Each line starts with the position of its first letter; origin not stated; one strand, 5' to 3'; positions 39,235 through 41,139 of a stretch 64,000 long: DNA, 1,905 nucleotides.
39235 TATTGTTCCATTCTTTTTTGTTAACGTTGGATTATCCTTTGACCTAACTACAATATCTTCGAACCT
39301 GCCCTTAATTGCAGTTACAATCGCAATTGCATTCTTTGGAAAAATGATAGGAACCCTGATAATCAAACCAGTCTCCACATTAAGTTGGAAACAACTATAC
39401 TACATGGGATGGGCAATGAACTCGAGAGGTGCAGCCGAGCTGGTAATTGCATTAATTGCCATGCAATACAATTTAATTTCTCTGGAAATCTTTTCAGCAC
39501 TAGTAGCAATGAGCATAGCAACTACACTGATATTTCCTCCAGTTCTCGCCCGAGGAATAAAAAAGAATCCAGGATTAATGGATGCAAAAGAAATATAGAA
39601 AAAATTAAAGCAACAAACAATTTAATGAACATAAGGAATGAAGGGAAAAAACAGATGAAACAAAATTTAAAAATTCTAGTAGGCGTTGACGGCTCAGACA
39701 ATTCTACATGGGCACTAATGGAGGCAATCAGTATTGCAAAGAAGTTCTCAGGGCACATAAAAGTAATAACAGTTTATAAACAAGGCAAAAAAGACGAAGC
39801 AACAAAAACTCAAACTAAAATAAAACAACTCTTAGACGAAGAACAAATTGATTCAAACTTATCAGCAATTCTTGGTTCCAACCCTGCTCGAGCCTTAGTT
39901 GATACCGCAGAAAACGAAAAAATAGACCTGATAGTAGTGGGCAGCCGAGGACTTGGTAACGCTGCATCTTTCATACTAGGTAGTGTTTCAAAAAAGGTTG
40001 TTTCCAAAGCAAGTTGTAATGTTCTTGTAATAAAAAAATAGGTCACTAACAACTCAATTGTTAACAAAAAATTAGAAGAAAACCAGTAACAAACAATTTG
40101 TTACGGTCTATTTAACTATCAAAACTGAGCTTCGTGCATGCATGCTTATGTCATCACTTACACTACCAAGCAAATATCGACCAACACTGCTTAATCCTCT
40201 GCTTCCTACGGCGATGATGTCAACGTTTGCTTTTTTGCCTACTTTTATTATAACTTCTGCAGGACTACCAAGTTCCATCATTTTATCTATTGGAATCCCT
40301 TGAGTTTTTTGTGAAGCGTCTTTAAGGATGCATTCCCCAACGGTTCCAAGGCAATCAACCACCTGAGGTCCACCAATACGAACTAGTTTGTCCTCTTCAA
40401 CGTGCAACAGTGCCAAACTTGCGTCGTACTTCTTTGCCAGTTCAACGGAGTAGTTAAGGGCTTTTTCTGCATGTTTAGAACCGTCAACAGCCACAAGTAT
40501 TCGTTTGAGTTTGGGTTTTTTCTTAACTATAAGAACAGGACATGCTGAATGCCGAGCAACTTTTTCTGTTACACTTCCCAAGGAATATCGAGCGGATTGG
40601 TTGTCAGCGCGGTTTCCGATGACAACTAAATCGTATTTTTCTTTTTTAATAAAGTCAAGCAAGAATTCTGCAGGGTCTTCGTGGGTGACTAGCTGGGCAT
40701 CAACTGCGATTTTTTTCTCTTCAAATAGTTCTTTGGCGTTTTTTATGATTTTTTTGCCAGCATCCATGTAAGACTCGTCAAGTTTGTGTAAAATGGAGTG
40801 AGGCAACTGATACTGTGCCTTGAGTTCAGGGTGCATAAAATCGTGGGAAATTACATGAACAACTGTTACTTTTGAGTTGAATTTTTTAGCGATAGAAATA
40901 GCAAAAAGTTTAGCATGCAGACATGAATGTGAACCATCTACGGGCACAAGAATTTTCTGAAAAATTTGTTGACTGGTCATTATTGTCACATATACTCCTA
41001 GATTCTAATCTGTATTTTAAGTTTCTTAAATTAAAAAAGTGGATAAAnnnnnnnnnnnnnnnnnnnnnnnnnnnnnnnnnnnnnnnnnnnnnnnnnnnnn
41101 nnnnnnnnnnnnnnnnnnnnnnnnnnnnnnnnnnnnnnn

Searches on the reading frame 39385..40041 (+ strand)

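Call 9: search_protein_families(library=pfam, proteins=[window:39385-40041:+])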
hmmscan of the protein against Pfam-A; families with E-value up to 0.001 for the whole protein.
window:39385-40041:+ (218 aa): 2 families
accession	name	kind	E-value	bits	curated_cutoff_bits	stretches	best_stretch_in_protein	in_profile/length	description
PF00582.32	Usp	-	3e-25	89.8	24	1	96-217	4-141/141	Universal stress protein family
PF00701.28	DHDPS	-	0.00043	19.6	22.1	1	69-162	155-252/289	Dihydrodipicolinate synthetase family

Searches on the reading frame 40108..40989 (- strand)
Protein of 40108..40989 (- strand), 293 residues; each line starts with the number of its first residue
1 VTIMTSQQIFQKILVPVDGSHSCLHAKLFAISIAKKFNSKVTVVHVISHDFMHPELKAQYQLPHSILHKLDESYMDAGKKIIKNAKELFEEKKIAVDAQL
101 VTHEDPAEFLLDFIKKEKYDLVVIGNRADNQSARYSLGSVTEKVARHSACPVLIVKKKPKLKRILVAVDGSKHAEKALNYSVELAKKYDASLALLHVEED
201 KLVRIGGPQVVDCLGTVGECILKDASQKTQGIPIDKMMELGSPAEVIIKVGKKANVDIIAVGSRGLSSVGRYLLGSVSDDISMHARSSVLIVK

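Call 9: search_protein_families(library=pfam, proteins=[window:40108-40989:-])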
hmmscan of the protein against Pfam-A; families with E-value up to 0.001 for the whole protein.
window:40108-40989:- (293 aa): 1 family
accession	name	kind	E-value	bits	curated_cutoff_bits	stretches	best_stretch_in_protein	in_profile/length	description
PF00582.32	Usp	-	1.2e-54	185.1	24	2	10-156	2-141/141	Universal stress protein family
